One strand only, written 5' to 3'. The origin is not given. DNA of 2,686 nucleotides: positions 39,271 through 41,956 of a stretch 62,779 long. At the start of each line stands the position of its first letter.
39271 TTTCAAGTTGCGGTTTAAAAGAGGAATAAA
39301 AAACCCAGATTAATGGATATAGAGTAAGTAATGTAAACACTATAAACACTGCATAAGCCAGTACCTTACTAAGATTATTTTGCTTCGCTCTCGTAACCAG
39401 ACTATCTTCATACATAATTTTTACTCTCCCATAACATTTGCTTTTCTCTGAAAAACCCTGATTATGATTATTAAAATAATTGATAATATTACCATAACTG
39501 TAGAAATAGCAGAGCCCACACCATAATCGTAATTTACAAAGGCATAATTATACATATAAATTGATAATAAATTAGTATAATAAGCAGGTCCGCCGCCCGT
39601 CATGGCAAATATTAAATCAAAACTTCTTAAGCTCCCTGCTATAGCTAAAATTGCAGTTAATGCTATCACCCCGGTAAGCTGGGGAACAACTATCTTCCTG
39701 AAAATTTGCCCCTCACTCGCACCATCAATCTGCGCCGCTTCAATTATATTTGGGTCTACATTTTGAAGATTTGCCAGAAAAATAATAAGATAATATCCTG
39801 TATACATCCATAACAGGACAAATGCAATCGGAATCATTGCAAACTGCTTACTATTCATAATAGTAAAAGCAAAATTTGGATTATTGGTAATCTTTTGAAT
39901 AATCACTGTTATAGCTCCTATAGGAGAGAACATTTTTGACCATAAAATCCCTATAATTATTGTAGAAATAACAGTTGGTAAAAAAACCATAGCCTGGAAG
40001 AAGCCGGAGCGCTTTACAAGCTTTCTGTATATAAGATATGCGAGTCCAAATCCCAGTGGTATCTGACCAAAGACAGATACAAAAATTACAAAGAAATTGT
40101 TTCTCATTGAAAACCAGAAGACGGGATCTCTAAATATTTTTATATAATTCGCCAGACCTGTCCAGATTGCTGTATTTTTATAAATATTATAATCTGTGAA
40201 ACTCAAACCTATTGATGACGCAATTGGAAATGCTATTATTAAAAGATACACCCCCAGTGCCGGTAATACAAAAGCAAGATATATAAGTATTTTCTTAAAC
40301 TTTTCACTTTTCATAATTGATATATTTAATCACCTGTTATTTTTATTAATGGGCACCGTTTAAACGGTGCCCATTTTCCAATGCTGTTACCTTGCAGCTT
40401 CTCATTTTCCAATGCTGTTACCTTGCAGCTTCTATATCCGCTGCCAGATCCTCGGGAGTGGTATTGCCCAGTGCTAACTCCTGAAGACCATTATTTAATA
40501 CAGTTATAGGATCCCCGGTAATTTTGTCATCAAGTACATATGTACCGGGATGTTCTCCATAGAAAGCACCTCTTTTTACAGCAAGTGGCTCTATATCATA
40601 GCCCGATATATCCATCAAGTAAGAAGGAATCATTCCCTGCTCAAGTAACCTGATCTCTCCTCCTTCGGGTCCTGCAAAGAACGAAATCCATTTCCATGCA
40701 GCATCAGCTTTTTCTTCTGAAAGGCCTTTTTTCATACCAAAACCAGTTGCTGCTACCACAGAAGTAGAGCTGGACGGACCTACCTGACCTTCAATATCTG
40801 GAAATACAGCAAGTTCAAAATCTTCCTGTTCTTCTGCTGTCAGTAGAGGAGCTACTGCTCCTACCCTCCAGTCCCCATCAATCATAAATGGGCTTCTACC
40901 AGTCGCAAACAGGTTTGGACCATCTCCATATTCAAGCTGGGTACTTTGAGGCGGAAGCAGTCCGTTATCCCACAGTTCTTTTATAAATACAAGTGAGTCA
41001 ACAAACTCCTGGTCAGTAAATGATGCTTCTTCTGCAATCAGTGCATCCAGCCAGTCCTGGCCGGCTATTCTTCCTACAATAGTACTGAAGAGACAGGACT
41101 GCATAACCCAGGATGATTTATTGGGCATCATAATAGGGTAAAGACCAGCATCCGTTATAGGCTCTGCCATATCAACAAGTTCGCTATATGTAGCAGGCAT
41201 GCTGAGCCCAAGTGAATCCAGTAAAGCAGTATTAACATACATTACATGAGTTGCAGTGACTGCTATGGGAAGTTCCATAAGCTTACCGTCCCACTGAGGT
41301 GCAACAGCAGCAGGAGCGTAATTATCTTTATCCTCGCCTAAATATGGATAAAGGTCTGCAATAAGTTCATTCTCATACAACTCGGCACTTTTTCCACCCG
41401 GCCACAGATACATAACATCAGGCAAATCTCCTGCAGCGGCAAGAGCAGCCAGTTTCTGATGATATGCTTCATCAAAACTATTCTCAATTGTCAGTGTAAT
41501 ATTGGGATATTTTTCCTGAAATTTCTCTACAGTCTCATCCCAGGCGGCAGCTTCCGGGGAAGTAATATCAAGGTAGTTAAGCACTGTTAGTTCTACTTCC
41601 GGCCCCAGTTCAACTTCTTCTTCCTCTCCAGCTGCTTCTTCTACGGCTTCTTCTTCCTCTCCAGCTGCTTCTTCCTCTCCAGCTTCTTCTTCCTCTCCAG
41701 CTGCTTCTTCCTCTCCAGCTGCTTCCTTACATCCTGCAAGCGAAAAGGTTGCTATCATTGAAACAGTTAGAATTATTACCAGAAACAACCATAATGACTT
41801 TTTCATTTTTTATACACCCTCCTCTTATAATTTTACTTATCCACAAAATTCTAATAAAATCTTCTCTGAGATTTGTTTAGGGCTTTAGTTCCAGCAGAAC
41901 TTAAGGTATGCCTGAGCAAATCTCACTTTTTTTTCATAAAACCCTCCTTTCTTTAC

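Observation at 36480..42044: Duplicated ~340-bp leader + micro-ORF + signal-peptide cassette heading two different sugar-binding lipoprotein genes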

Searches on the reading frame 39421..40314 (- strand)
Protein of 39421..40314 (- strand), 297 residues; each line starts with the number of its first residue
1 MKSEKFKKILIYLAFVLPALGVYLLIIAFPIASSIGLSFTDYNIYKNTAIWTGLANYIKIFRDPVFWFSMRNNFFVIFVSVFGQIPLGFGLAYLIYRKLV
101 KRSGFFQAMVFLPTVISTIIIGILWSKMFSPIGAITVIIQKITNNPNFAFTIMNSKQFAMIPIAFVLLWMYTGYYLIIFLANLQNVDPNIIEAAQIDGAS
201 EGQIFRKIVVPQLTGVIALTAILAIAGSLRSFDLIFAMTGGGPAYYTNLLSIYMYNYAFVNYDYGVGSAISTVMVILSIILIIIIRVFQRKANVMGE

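Call 6: search_protein_families(library=pfam, proteins=[window:39421-40314:-])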
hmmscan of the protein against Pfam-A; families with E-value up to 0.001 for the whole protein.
window:39421-40314:- (297 aa): 1 family
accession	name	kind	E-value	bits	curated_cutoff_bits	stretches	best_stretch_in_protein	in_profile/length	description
PF00528.27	BPD_transp_1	-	1.9e-17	64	26.4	1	85-291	2-181/184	Binding-protein-dependent transport system inner membrane component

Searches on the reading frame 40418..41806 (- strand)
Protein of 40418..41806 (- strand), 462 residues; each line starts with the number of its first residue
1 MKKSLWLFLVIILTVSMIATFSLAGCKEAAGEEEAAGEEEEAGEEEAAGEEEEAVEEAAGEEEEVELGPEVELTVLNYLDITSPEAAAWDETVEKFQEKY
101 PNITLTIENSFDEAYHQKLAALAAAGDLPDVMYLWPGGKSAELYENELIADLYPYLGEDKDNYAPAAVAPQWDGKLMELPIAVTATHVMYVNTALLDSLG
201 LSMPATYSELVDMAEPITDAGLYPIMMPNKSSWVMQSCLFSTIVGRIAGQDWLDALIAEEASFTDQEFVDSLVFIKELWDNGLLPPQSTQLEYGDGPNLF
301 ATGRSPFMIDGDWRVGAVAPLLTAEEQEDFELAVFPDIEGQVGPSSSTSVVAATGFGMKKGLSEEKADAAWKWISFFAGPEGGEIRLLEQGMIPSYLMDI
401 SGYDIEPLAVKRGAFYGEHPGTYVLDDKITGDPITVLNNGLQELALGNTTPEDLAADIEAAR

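Call 6: search_protein_families(library=pfam, proteins=[window:40418-41806:-])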
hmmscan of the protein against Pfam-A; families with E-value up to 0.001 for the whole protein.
window:40418-41806:- (462 aa): 2 families
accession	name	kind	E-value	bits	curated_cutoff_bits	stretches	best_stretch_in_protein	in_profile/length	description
PF13416.11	SBP_bac_8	-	5.7e-31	108.8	27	1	92-395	2-261/279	Bacterial extracellular solute-binding protein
PF01547.30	SBP_bac_1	-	1.4e-28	101.2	26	1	85-383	6-306/307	Bacterial extracellular solute-binding protein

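Call 12: find_encoding_contigs(protein=window:40418-41806:-, flank=10000, max_places=10)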
Protein window:40418-41806:- (462 aa): no gene with exactly this product is on record in the collection.

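Call 21: find_related_loci(query=window:40418-41806:-, collection=genome_contigs, flank=6000)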
Query window:40418-41806:- (462 aa) in genome_contigs; peptide patterns used: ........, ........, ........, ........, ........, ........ (x = any residue, [..] = any of these).
599 stretches matched a pattern (row limit reached: there are more); 4 encode a relative of the query (tblastn E <= 1e-3); 4 distinct loci.
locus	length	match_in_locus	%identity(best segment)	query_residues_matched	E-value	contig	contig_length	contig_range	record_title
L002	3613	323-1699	83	1-462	0e+0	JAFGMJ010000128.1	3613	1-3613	MAG: Actinomycetota bacterium isolate Zod_Metabat.463 k87_6195701, whole genome shotgun sequence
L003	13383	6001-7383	85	1-462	0e+0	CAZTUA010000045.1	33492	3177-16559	MAG TPA_asm: uncultured Actinomycetota bacterium isolate SRP067234_co1_301 genome assembly, contig: k99_605856, whole ge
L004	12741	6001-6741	22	44-315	5e-8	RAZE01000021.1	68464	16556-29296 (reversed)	Bacterium 1XD8-76 strain 1XD8-76 Scaffold21_1, whole genome shotgun sequence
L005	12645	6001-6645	25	104-311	6e-8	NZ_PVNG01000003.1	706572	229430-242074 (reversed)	Nonomuraea fuscirosea strain CGMCC 4.7104 Ga0171605_103, whole genome shotgun sequence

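Call 51: search_protein_families(library=pfam, alignment_id=A4, max_evalue=0.00001)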
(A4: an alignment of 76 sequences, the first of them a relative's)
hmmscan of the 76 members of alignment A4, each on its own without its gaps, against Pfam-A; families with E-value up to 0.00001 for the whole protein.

A. member 1, L002:323-1699:+ (459 aa): 2 families
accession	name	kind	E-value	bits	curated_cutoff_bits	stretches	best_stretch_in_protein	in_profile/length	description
PF13416.11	SBP_bac_8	-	3.4e-30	106.2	27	1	89-392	2-261/279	Bacterial extracellular solute-binding protein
PF01547.30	SBP_bac_1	-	2.2e-28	100.6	26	1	82-380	6-306/307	Bacterial extracellular solute-binding protein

B. families by the number of members that match (of 76 scanned): 8 families
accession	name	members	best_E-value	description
PF01547.30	SBP_bac_1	54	3e-47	Bacterial extracellular solute-binding protein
PF13416.11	SBP_bac_8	53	1.8e-39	Bacterial extracellular solute-binding protein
PF13407.12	Peripla_BP_4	16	3.2e-58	Periplasmic binding protein domain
PF00532.27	Peripla_BP_1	10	4.4e-13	Periplasmic binding proteins and sugar binding domain of LacI family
PF00496.27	SBP_bac_5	3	8e-77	Bacterial extracellular solute-binding proteins, family 5 Middle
PF04392.18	ABC_sub_bind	3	3.2e-07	ABC transporter substrate binding protein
PF00933.27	Glyco_hydro_3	2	1.3e-53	Glycosyl hydrolase family 3 N terminal domain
PF13458.12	Peripla_BP_6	1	1.1e-07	Periplasmic binding protein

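Call 73: find_homologous_proteins(query=window:40421-41596:-, max_evalue=1e-30)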
Query seq(392 aa) (392 aa): 230 proteins with E <= 1e-30 among 8000 candidates; the best 120 are listed.
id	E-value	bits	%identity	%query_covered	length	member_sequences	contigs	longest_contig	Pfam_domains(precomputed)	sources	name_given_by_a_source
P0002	5.4e-240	814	91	100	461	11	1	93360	PF13416.12,PF01547.31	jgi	-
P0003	6.5e-224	761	85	100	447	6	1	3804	PF13416.12,PF01547.31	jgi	-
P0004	1.1e-217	741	83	100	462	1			PF13416.12,PF01547.31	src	-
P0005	2.7e-215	733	82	100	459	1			PF13416.12,PF01547.31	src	-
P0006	9.7e-213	725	81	97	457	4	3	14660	PF13416.12,PF01547.31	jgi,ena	-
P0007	2.8e-211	720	81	100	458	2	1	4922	PF13416.12,PF01547.31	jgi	jgi:raffinose/stachyose/melibiose transport system substrate-binding protein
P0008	9.6e-211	718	81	100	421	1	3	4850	PF13416.12,PF01547.31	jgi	-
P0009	1.1e-210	718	80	100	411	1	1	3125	PF13416.12,PF01547.31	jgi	jgi:raffinose/stachyose/melibiose transport system substrate-binding protein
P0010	1.3e-210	718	80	100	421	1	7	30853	PF13416.12,PF01547.31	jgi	jgi:raffinose/stachyose/melibiose transport system substrate-binding protein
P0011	1.7e-210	717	80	100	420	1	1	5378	PF13416.12,PF01547.31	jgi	jgi:raffinose/stachyose/melibiose transport system substrate-binding protein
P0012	6.1e-210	716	80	100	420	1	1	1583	PF13416.12,PF01547.31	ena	-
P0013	1.3e-209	714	80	100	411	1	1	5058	PF13416.12,PF01547.31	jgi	jgi:raffinose/stachyose/melibiose transport system substrate-binding protein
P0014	1.4e-209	714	80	100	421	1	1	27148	PF13416.12,PF01547.31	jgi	jgi:raffinose/stachyose/melibiose transport system substrate-binding protein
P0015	1.6e-209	714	80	100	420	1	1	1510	PF13416.12,PF01547.31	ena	-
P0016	1.6e-209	714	80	100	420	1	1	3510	PF13416.12,PF01547.31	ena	-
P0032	2.5e-208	710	80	100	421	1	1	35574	PF13416.12,PF01547.31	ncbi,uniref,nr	ncbi:hypothetical protein A2V47_02935 [Candidatus Atribacteria bacterium RBG_19FT_COMBO_35_14]|unire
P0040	9.5e-201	685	77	100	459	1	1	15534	PF13416.12,PF01547.31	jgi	-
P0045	2.1e-199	681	77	100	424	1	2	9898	PF13416.12,PF01547.31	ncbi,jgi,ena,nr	ncbi:MAG TPA: extracellular solute-binding protein [Candidatus Atribacteria bacterium]|nr:extracellu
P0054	2.7e-189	648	73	100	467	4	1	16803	PF13416.12,PF01547.31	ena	-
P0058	3.6e-187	641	74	100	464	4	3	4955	PF13416.12,PF01547.31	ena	-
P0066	9.7e-182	623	71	100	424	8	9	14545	PF13416.12,PF01547.31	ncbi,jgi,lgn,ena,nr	ncbi:MAG TPA: extracellular solute-binding protein [Candidatus Atribacteria bacterium]|nr:MAG: carbo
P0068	2.9e-176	605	68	100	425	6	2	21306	PF13416.12,PF01547.31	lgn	-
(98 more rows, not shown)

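Call 74: find_encoding_contigs(protein=P0032, flank=2500, max_places=2)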
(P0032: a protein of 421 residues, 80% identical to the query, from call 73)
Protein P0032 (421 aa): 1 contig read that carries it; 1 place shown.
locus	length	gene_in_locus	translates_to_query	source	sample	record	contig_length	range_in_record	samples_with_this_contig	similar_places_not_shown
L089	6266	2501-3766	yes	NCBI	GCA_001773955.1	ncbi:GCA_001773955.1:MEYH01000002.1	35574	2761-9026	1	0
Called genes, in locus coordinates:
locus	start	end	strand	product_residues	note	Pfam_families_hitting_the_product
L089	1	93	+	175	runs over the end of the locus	PF00155:Aminotran_1_2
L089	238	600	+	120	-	PF00155:Aminotran_1_2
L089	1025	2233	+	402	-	PF01047:MarR, PF12802:MarR_2 (weak), PF13412:HTH_24 (weak), PF00480:ROK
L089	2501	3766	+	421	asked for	PF01547:SBP_bac_1, PF13416:SBP_bac_8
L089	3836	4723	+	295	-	PF00528:BPD_transp_1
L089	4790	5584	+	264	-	PF00528:BPD_transp_1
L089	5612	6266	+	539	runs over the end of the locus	PF00933:Glyco_hydro_3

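Call 75: find_encoding_contigs(protein=P0045, flank=2500, max_places=2)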
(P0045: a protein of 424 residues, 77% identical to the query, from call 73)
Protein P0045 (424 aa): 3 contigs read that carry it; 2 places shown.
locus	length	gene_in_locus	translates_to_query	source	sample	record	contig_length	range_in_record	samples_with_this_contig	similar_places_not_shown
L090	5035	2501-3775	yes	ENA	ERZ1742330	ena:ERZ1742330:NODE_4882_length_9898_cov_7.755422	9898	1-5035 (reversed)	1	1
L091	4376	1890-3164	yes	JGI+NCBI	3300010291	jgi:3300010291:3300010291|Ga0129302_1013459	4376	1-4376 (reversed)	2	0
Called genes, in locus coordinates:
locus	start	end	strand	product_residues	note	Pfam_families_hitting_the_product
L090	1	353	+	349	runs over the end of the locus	PF00962:A_deaminase, PF19326:AMP_deaminase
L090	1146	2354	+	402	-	PF01047:MarR, PF12802:MarR_2 (weak), PF13412:HTH_24 (weak), PF00480:ROK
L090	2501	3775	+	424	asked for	PF01547:SBP_bac_1, PF13416:SBP_bac_8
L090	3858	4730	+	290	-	PF00528:BPD_transp_1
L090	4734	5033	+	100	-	?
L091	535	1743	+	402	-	PF01047:MarR, PF12802:MarR_2 (weak), PF13412:HTH_24 (weak), PF00480:ROK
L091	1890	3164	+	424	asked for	PF01547:SBP_bac_1, PF13416:SBP_bac_8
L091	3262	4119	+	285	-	PF00528:BPD_transp_1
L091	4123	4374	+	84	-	?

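Call 76: find_encoding_contigs(protein=P0066, flank=2500, max_places=3)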
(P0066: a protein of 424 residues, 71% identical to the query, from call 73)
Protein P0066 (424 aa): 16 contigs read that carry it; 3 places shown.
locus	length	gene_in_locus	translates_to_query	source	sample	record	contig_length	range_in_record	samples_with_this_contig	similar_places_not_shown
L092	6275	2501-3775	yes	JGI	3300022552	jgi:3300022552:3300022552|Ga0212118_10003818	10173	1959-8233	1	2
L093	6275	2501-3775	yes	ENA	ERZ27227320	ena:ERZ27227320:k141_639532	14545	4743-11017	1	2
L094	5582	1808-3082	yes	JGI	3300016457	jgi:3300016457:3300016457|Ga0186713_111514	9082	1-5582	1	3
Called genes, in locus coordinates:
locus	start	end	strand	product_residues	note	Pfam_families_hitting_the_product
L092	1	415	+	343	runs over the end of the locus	PF00155:Aminotran_1_2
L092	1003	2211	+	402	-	PF01047:MarR, PF12802:MarR_2 (weak), PF13412:HTH_24 (weak), PF00480:ROK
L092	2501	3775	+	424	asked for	PF01547:SBP_bac_1, PF13416:SBP_bac_8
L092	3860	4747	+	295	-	PF00528:BPD_transp_1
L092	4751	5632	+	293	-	PF00528:BPD_transp_1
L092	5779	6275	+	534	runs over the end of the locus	PF00933:Glyco_hydro_3, PF01915:Glyco_hydro_3_C (faint)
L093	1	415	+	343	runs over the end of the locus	PF00155:Aminotran_1_2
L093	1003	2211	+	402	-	PF01047:MarR, PF12802:MarR_2 (weak), PF13412:HTH_24 (weak), PF00480:ROK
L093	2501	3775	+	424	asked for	PF01547:SBP_bac_1, PF13416:SBP_bac_8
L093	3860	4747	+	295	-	PF00528:BPD_transp_1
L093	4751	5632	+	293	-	PF00528:BPD_transp_1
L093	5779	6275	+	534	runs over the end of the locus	PF00933:Glyco_hydro_3, PF01915:Glyco_hydro_3_C (faint)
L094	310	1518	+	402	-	PF01047:MarR, PF12802:MarR_2 (weak), PF13412:HTH_24 (weak), PF00480:ROK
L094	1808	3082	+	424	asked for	PF01547:SBP_bac_1, PF13416:SBP_bac_8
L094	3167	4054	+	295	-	PF00528:BPD_transp_1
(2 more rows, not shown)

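Call 77: find_encoding_contigs(protein=P0068, flank=2500, max_places=2)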
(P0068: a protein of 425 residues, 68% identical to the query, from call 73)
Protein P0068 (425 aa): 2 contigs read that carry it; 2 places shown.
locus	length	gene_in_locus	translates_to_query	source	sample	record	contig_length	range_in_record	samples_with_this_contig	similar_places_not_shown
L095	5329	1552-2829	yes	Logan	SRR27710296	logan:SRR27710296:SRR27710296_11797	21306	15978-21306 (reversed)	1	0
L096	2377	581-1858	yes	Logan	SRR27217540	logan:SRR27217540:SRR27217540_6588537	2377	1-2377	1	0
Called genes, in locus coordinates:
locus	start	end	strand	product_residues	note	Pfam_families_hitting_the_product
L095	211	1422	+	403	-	PF01047:MarR, PF12802:MarR_2 (weak), PF01325:Fe_dep_repress (weak), PF13412:HTH_24, PF00480:ROK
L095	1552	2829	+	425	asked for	PF01547:SBP_bac_1, PF13416:SBP_bac_8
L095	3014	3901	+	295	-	PF00528:BPD_transp_1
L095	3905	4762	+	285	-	PF00528:BPD_transp_1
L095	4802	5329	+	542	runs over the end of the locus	PF00933:Glyco_hydro_3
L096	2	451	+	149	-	?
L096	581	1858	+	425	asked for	PF01547:SBP_bac_1, PF13416:SBP_bac_8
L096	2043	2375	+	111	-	?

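Call 85: search_protein_families(library=ncbifam, proteins=[window:40418-41806:-], max_evalue=0.001)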
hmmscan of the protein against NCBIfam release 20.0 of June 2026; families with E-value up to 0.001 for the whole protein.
window:40418-41806:- (462 aa): 4 families
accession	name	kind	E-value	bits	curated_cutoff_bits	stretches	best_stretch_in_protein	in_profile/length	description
TIGR03850.1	bind_CPR_0540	equivalog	3e-12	45.9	299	1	11-334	5-305/437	carbohydrate ABC transporter substrate-binding protein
NF007011.0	PRK09474.1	equivalog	8.8e-10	37.9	291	1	101-343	57-281/396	maltose/maltodextrin ABC transporter substrate-binding protein MalE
TIGR03851.1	chitin_NgcE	equivalog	3e-08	33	399.65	1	160-313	136-290/450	N-acetylglucosamine/diacetylchitobiose ABC transporter substrate-binding protein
NF040930.1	ABC_arch_GlcS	equivalog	7.6e-07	28.3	500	1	166-254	103-191/444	glucose ABC transporter substrate-binding protein GlcS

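Call 88: find_encoding_contigs(protein=P0054, flank=700, max_places=2)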
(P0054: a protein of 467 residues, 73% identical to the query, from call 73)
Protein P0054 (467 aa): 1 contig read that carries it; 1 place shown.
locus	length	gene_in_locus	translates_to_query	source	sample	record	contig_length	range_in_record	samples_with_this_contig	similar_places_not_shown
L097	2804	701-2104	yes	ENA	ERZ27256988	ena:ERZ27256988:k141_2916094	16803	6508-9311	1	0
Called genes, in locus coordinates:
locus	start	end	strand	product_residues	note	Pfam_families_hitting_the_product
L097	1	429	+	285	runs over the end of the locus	-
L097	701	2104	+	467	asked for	PF01547:SBP_bac_1, PF13416:SBP_bac_8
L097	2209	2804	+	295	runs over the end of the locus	PF00528:BPD_transp_1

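Call 89: find_encoding_contigs(protein=P0058, flank=700, max_places=3)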
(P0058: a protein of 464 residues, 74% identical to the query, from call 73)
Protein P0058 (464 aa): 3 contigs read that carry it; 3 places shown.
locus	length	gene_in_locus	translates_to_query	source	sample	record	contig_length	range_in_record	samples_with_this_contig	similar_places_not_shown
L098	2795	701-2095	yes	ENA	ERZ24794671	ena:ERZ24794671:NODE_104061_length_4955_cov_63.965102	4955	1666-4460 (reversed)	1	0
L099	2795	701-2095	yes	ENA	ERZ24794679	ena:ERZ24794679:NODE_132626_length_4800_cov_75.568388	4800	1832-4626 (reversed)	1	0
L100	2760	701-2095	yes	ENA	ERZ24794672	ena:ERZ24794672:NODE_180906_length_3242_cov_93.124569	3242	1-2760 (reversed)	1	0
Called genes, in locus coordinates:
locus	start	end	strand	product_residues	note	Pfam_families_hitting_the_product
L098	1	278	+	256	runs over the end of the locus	?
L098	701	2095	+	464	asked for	PF01547:SBP_bac_1, PF13416:SBP_bac_8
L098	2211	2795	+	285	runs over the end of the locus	PF00528:BPD_transp_1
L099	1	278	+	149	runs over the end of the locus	?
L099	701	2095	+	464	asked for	PF01547:SBP_bac_1, PF13416:SBP_bac_8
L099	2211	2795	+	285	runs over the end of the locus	PF00528:BPD_transp_1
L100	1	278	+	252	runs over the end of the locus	?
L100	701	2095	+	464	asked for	PF01547:SBP_bac_1, PF13416:SBP_bac_8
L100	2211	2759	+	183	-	?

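Call 90: find_encoding_contigs(protein=P0040, flank=700, max_places=2)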
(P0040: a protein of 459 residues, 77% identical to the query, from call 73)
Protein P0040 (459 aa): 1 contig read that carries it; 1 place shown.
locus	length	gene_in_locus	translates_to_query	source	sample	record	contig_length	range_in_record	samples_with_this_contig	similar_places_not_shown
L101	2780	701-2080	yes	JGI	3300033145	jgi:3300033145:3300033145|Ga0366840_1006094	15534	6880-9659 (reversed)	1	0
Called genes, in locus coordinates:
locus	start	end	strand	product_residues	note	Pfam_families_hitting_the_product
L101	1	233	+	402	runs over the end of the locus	PF01047:MarR, PF12802:MarR_2 (weak), PF13412:HTH_24 (weak), PF00480:ROK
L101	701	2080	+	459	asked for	PF01547:SBP_bac_1, PF13416:SBP_bac_8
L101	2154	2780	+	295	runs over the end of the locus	PF00528:BPD_transp_1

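Call 91: find_encoding_contigs(protein=P0006, flank=700, max_places=3)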
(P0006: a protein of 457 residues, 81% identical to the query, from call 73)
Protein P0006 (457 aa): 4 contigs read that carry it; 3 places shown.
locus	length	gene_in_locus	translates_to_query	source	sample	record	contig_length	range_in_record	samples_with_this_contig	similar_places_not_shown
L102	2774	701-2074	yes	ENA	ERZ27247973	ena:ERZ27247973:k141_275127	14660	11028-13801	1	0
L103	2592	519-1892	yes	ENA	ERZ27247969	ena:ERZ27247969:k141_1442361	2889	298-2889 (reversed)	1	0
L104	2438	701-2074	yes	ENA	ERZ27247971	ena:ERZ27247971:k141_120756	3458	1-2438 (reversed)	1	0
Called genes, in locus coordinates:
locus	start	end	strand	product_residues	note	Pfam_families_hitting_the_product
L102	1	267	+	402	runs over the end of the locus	PF01047:MarR, PF13412:HTH_24, PF00480:ROK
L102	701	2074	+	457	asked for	PF01547:SBP_bac_1, PF13416:SBP_bac_8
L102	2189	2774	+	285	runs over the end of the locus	PF00528:BPD_transp_1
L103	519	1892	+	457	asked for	PF01547:SBP_bac_1, PF13416:SBP_bac_8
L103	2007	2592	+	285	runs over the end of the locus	PF00528:BPD_transp_1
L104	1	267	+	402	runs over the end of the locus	PF01047:MarR, PF12802:MarR_2 (weak), PF13412:HTH_24, PF00480:ROK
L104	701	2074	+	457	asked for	PF01547:SBP_bac_1, PF13416:SBP_bac_8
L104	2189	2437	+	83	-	?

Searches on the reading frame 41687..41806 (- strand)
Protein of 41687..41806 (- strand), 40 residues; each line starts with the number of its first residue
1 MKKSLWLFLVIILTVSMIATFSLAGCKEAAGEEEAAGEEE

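Call 15: find_homologous_proteins(query=window:41687-41806:-, max_evalue=0.01)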
Query seq(40 aa) (40 aa): 1 proteins with E <= 0.01 among 2 candidates.
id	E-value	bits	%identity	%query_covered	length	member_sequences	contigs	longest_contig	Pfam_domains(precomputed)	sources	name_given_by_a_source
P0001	1.3e-4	39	77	65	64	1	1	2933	-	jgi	-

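Call 17: find_encoding_contigs(protein=P0001, flank=10000)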
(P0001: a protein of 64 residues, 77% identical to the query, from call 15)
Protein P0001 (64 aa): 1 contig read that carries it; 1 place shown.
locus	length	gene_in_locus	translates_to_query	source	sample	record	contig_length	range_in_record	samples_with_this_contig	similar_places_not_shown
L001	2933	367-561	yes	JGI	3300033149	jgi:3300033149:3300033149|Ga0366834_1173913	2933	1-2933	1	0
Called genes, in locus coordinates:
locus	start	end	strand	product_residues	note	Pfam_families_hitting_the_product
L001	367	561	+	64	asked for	-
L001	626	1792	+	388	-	PF01547:SBP_bac_1, PF13416:SBP_bac_8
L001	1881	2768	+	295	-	PF00528:BPD_transp_1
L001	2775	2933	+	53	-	?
